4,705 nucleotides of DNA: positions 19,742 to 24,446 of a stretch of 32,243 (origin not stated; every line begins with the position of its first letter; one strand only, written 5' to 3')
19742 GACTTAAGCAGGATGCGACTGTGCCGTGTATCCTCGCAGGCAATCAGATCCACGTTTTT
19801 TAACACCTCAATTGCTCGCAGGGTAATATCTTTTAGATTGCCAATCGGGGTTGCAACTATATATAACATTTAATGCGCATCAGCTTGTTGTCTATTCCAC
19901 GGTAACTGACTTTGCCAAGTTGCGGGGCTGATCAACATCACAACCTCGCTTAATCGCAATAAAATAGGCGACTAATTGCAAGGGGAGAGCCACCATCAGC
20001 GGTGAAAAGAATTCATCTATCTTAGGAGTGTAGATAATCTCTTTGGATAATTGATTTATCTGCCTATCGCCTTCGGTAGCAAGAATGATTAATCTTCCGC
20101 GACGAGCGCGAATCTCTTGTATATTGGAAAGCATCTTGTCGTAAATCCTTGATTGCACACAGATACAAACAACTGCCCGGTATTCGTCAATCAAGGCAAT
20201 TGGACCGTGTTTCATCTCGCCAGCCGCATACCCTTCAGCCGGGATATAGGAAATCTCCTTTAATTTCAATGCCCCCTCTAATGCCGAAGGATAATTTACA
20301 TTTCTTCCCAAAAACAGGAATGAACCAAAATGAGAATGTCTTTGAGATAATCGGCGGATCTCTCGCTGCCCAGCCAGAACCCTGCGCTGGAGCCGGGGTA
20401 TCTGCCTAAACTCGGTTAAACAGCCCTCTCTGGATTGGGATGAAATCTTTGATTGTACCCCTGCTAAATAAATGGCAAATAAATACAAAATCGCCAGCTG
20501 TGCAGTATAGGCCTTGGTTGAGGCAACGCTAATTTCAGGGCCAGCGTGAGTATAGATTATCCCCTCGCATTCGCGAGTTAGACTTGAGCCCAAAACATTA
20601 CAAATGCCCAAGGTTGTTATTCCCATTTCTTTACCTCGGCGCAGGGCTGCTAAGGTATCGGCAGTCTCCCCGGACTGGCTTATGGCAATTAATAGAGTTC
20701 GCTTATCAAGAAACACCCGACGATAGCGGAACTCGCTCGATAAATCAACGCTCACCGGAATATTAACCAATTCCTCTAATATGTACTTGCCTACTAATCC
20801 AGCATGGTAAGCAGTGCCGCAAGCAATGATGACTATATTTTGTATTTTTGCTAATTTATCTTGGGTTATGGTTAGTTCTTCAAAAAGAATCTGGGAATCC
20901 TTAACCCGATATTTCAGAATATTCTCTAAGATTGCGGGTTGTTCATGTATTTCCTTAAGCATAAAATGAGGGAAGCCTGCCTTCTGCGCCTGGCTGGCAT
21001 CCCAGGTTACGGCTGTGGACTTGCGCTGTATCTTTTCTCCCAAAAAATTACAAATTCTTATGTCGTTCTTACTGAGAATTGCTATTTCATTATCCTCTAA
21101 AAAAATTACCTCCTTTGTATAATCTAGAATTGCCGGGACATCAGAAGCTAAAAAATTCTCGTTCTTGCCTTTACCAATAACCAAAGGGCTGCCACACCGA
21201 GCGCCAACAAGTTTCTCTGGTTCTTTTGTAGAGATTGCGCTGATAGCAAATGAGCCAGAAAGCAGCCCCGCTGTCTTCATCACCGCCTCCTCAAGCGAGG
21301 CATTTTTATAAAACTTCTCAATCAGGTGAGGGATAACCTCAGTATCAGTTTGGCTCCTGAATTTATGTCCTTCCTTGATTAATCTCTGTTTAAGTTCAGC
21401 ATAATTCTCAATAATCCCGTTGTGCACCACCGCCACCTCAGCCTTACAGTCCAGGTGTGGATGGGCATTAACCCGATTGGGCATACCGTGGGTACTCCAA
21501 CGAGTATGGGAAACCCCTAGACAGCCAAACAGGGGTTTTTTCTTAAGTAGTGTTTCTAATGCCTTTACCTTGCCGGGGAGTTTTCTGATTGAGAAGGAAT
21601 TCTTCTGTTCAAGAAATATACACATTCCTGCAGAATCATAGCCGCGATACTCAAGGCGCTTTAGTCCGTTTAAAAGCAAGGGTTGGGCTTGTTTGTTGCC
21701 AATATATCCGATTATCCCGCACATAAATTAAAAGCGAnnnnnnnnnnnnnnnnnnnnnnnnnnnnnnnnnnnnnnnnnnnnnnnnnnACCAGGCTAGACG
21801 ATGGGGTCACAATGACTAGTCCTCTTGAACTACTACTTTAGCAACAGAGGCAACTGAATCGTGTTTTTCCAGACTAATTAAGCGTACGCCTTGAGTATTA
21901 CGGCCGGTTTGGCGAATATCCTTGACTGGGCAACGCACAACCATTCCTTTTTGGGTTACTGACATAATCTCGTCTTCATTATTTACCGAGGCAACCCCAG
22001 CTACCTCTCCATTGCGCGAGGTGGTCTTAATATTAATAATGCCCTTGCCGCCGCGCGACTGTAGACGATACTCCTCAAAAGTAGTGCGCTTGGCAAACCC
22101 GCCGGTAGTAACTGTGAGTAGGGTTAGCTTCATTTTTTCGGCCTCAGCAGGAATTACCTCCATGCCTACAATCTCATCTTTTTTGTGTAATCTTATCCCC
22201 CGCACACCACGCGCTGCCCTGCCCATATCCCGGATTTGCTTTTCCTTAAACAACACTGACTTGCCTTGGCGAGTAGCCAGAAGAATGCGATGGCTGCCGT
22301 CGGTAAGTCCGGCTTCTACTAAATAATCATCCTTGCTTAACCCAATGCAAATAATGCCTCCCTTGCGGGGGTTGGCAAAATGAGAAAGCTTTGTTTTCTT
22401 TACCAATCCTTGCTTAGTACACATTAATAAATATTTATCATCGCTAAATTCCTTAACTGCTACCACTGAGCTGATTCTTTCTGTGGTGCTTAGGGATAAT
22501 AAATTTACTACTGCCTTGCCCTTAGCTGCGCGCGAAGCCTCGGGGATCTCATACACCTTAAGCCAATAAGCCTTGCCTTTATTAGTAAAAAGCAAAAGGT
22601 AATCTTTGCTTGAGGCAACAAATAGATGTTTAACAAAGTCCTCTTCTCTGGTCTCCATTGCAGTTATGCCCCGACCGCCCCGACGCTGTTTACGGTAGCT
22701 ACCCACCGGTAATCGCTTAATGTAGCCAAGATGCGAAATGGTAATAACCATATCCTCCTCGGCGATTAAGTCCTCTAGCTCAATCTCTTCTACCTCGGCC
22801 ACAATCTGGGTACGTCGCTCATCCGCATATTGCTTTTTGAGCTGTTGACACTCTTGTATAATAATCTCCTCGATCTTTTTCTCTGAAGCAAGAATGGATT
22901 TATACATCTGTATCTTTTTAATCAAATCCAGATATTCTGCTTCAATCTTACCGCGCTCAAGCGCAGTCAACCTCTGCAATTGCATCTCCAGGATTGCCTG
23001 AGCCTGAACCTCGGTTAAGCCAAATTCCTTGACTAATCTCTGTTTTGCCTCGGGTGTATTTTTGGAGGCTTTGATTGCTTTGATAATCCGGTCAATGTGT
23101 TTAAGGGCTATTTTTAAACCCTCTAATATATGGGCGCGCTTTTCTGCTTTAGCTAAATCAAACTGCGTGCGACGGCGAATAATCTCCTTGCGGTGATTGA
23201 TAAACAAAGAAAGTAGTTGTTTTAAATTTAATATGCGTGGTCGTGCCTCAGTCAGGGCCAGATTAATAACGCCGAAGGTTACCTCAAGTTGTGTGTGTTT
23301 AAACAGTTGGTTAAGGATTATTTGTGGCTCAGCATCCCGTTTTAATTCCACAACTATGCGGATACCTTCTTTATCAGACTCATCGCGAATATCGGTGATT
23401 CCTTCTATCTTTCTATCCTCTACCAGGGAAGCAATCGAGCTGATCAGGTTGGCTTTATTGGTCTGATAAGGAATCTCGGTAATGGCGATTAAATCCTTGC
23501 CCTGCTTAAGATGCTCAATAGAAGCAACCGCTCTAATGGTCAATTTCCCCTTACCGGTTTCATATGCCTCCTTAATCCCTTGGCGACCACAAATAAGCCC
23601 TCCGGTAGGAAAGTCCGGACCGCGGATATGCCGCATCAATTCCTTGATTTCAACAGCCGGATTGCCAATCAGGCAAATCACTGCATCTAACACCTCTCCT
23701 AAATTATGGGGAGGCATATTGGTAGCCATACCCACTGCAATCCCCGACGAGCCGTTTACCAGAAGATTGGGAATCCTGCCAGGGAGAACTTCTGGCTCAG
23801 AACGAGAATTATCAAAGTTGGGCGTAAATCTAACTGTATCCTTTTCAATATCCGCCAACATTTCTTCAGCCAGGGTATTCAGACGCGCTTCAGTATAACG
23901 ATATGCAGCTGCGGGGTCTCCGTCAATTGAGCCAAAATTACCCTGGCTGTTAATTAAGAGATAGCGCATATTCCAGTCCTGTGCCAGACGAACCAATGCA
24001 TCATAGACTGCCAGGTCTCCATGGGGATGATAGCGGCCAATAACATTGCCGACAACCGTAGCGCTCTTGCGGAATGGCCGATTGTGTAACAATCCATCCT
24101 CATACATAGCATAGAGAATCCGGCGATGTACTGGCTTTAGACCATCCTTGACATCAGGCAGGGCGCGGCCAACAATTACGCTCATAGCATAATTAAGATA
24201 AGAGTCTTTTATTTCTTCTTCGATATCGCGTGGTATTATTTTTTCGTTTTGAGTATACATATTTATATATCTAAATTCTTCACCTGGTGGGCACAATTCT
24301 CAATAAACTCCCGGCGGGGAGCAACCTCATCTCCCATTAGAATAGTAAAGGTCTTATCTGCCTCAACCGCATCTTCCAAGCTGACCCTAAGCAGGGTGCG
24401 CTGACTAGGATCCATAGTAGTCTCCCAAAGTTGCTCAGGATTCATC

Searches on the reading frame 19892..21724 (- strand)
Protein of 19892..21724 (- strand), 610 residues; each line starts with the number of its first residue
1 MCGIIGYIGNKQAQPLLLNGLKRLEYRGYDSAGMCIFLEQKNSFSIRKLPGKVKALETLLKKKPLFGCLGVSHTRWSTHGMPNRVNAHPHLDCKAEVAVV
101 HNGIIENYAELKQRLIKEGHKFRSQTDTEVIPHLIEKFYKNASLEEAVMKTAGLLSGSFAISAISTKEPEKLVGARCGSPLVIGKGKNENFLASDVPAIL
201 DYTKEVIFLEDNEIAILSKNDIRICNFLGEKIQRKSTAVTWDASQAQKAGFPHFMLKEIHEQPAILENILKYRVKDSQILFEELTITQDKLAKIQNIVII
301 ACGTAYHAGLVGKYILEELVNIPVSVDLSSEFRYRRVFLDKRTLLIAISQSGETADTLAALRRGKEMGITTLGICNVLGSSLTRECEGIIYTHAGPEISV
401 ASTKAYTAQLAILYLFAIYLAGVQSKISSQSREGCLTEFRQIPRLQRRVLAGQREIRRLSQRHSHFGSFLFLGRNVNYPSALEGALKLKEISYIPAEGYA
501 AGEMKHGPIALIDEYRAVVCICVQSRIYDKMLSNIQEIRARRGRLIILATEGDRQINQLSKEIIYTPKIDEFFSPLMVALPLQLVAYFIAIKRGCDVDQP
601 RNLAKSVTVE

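Call 92: search_protein_families(library=pfam, proteins=[window:19892-21724:-], max_evalue=0.00001)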
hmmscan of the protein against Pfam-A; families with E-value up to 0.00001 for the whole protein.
window:19892-21724:- (610 aa): 3 families
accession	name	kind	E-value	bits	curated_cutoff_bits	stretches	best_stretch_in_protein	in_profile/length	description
PF01380.27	SIS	-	1.4e-50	170.9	25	2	290-418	1-130/131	SIS domain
PF13522.11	GATase_6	-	3.2e-16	60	27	1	69-184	12-119/130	Glutamine amidotransferase domain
PF13537.11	GATase_7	-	2.8e-15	56.9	25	1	87-200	13-122/123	Glutamine amidotransferase domain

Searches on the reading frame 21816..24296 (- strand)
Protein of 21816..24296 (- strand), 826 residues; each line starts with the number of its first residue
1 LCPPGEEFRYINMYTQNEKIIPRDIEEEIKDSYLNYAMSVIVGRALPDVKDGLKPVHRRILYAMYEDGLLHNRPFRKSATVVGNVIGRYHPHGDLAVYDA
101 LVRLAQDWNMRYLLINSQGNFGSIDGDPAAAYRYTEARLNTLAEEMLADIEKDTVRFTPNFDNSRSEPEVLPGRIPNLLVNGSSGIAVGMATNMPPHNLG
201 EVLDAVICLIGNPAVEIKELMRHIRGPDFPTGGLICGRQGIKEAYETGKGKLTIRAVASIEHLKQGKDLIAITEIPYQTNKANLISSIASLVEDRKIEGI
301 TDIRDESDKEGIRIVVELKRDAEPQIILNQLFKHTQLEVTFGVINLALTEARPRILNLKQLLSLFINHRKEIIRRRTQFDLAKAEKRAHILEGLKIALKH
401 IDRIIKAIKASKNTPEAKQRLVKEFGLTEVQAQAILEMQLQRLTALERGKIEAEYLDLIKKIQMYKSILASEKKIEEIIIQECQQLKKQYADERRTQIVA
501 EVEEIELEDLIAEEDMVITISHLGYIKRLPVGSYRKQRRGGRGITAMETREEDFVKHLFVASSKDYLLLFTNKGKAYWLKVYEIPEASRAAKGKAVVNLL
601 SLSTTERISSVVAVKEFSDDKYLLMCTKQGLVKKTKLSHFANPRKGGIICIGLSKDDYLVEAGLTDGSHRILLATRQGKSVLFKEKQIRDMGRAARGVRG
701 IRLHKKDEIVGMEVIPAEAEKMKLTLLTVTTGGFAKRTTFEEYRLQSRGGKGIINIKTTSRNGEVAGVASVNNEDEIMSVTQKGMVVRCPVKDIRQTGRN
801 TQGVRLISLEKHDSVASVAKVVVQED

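Call 92: search_protein_families(library=pfam, proteins=[window:21816-24296:-], max_evalue=0.00001)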
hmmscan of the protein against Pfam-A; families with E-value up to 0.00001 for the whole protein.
window:21816-24296:- (826 aa): 2 families
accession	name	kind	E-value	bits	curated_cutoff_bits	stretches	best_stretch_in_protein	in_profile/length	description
PF00521.26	DNA_topoisoIV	-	4.8e-166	553.3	31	1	44-482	1-430/432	DNA gyrase/topoisomerase IV, subunit A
PF03989.18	DNA_gyraseA_C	-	1.2e-77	255.5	27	6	775-821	1-47/48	DNA gyrase C-terminal domain, beta-propeller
